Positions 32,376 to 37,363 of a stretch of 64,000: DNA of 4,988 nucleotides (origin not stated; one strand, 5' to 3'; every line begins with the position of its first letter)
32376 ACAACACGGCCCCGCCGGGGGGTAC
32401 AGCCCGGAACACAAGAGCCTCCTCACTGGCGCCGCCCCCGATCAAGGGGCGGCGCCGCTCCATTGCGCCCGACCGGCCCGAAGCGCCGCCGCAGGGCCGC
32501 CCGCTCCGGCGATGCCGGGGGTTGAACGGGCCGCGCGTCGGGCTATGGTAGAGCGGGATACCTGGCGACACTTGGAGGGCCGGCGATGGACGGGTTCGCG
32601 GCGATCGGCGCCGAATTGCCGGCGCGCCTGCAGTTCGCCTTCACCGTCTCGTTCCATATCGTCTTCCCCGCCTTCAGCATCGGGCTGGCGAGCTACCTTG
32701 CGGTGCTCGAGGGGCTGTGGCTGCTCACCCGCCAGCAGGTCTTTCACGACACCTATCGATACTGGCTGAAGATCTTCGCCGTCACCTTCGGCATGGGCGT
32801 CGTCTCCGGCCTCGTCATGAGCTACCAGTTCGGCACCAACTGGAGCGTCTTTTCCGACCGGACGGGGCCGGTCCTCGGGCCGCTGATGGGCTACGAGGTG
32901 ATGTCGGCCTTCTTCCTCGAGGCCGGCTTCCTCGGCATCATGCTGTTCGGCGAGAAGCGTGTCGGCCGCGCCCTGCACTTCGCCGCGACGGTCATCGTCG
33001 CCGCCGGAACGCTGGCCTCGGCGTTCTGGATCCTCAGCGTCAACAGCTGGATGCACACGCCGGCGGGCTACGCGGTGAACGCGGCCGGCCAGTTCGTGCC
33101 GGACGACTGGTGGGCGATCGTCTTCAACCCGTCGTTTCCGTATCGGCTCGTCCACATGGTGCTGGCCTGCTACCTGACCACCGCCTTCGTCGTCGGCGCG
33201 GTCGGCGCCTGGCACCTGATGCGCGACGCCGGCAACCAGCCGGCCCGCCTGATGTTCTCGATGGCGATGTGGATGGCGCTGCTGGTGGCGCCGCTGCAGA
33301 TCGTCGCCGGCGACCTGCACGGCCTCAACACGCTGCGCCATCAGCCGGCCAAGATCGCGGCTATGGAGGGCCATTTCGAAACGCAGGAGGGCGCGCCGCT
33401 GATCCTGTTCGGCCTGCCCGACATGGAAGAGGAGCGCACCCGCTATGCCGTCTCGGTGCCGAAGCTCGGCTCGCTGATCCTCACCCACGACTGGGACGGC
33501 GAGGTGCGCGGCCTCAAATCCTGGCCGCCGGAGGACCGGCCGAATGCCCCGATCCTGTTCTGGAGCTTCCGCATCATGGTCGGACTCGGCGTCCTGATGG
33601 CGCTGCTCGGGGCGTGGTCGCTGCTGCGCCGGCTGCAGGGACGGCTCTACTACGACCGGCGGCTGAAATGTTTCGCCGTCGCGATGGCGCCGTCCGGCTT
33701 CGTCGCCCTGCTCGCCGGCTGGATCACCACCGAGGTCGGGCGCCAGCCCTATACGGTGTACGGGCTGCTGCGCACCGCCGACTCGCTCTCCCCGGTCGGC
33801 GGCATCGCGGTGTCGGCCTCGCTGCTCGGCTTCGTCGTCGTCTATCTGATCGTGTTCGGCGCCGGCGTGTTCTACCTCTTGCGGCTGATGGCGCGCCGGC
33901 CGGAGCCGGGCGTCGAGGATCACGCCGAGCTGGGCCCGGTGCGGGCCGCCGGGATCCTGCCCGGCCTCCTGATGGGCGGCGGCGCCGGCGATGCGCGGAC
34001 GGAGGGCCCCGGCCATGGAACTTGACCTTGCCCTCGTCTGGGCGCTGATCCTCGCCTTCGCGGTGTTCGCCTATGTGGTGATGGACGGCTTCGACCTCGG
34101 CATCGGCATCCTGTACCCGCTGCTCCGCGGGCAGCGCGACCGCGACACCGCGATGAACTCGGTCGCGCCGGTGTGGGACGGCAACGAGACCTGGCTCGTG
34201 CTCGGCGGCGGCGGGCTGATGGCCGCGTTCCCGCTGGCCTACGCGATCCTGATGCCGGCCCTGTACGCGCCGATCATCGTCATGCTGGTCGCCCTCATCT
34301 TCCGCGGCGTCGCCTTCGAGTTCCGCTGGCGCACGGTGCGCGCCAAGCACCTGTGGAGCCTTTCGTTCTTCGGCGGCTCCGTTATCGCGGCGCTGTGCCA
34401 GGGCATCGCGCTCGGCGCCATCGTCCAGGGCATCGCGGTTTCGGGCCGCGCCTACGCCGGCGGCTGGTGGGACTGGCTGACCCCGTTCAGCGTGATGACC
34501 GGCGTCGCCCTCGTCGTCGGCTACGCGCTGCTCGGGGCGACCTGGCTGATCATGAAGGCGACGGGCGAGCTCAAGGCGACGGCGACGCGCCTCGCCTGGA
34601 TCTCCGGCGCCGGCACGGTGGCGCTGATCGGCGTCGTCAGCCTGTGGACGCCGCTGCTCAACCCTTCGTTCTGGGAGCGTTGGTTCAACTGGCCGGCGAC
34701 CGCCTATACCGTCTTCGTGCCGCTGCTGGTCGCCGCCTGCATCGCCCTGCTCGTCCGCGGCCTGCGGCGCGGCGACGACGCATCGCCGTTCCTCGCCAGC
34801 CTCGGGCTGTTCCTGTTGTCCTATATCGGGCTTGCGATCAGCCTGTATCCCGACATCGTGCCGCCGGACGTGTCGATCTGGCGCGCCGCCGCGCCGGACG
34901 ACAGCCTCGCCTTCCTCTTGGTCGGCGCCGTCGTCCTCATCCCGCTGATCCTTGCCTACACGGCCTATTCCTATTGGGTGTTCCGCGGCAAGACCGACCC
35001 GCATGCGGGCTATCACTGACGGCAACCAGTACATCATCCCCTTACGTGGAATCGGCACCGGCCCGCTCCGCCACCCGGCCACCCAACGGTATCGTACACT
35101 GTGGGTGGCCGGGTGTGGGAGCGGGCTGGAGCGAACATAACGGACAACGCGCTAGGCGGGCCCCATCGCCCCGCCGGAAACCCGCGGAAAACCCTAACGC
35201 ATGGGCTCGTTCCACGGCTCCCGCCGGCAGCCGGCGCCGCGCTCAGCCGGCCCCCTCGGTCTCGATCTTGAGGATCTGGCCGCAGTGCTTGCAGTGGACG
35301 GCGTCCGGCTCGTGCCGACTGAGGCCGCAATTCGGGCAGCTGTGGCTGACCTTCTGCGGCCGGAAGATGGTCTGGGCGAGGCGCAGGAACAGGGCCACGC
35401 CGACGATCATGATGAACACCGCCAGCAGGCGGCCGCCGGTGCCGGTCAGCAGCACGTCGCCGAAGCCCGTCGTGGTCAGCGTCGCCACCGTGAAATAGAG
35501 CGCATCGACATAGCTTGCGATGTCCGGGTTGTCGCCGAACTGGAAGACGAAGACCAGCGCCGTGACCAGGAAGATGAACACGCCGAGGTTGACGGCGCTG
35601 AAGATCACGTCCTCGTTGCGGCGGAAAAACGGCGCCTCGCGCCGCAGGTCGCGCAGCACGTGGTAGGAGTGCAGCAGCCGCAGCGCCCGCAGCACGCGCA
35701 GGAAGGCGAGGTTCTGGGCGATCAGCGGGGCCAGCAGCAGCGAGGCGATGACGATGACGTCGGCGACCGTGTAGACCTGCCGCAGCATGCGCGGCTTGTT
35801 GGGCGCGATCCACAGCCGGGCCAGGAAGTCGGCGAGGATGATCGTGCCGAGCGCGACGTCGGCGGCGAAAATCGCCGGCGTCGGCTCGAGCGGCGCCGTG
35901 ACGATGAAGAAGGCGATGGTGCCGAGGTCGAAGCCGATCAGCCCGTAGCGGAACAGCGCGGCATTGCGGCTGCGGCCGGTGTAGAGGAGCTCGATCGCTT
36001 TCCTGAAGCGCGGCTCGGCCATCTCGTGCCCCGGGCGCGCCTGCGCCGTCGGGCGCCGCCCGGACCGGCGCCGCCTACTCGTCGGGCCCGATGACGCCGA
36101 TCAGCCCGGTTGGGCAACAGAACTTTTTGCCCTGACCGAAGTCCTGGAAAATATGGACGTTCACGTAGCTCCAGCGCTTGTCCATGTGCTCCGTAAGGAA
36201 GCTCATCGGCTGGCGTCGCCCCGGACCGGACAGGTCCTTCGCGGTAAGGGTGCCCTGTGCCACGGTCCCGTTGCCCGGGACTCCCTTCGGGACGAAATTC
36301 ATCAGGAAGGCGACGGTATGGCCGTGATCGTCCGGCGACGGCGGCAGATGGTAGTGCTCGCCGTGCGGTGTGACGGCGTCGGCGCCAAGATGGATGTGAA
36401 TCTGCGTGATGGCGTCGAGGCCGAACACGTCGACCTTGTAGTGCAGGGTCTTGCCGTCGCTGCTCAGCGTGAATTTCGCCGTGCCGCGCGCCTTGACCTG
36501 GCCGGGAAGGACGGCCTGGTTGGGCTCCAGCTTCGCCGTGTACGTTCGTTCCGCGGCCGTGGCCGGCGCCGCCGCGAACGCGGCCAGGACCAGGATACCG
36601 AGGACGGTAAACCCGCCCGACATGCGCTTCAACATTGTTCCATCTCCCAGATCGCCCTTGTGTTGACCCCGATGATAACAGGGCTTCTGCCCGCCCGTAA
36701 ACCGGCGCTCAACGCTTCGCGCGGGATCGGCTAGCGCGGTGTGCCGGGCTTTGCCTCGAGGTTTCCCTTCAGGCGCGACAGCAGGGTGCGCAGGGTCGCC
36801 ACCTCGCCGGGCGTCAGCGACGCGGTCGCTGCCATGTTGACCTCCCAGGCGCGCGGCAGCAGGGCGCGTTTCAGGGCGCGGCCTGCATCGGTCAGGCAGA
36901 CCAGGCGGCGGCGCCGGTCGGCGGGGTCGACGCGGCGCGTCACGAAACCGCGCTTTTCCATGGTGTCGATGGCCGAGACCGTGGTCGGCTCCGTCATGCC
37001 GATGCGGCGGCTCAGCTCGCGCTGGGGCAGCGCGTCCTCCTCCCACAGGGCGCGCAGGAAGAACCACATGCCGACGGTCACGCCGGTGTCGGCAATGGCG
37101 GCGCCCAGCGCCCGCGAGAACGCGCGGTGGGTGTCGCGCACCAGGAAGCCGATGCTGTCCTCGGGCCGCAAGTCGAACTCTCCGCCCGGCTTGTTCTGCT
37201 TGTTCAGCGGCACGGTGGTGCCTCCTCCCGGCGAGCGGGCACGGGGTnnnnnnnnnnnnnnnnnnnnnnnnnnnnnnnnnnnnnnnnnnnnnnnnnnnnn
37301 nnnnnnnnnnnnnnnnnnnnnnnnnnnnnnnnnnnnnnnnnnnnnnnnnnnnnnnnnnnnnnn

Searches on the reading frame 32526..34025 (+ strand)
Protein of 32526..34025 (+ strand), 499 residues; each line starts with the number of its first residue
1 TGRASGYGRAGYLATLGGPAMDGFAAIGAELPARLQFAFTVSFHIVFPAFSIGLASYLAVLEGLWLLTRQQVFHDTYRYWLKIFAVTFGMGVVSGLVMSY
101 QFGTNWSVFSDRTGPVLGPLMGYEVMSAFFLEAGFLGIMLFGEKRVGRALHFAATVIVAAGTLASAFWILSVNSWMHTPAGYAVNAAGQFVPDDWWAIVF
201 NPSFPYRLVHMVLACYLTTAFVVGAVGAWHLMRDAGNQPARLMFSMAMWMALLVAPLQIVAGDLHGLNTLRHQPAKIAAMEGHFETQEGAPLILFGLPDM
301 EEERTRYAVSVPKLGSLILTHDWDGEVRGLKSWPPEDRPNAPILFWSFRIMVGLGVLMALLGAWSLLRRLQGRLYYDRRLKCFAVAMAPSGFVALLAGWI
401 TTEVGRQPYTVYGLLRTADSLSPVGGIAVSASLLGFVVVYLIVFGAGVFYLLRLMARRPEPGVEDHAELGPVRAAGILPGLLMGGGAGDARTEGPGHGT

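Call 31: search_protein_families(library=pfam, proteins=[window:32526-34025:+], max_evalue=0.001)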
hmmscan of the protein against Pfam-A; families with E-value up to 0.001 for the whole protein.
window:32526-34025:+ (499 aa): 1 family
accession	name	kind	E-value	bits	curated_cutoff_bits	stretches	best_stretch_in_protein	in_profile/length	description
PF01654.22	Cyt_bd_oxida_I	-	2.1e-165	550.8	26.2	1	33-458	2-417/418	Cytochrome bd terminal oxidase subunit I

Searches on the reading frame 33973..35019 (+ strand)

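Call 31: search_protein_families(library=pfam, proteins=[window:33973-35019:+], max_evalue=0.001)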
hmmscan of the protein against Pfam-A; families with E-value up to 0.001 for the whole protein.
window:33973-35019:+ (348 aa): 1 family
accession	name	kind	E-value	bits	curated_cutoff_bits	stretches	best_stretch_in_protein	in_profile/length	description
PF02322.20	Cyt_bd_oxida_II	-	4.4e-97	325.5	35.6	1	19-337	1-302/302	Cytochrome bd terminal oxidase subunit II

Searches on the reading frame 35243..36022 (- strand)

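Call 50: search_protein_families(library=ncbifam, proteins=[window:35243-36022:-], max_evalue=0.00001)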
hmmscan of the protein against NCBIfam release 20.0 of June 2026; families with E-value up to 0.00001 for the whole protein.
window:35243-36022:- (259 aa): 2 families
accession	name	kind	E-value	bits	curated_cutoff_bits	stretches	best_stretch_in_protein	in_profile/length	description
NF040645.1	K_channel_Meth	equivalog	1.1e-17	64.6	300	1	35-207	23-193/203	hyperpolarization-activated voltage-gated potassium channel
NF007828.0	PRK10537.1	equivalog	3.5e-09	36.1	425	1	139-222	147-230/403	voltage-gated potassium channel protein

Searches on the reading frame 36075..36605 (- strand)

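Call 50: search_protein_families(library=ncbifam, proteins=[window:36075-36600:-], max_evalue=0.00001)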
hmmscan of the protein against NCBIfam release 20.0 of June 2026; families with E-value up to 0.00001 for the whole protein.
window:36075-36600:- (175 aa): 0 families

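Call 72: search_protein_families(library=pfam, proteins=[window:36075-36605:-], max_evalue=0.01)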
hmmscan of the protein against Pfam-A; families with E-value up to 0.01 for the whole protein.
window:36075-36605:- (176 aa): 1 family
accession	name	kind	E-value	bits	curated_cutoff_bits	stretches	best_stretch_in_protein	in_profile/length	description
PF07452.17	CHRD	-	1.1e-12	49.3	24.1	1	22-151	1-104/117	CHRD domain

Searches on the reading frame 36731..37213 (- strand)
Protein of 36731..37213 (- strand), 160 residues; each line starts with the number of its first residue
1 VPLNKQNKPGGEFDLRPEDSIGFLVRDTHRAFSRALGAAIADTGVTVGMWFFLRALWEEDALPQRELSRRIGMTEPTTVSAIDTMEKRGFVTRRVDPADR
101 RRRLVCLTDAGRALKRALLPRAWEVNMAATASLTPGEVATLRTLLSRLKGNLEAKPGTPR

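Call 31: search_protein_families(library=pfam, proteins=[window:36731-37213:-], max_evalue=0.001)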
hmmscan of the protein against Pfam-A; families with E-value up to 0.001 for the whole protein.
window:36731-37213:- (160 aa): 5 families
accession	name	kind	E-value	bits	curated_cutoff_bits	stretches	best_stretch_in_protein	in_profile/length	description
PF01047.28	MarR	-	5.1e-13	49.1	24.6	1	49-101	5-57/59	MarR family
PF12802.13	MarR_2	-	2.2e-10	41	27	1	44-102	2-61/61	MarR family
PF13412.12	HTH_24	-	1.1e-05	25.3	21.9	1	53-92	9-48/48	Winged helix-turn-helix DNA-binding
PF09339.16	HTH_IclR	-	2.8e-05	24.2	22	1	53-93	9-50/52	IclR helix-turn-helix domain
PF13463.12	HTH_27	-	0.00014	22.5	22.2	1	60-111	17-68/68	Winged helix DNA-binding domain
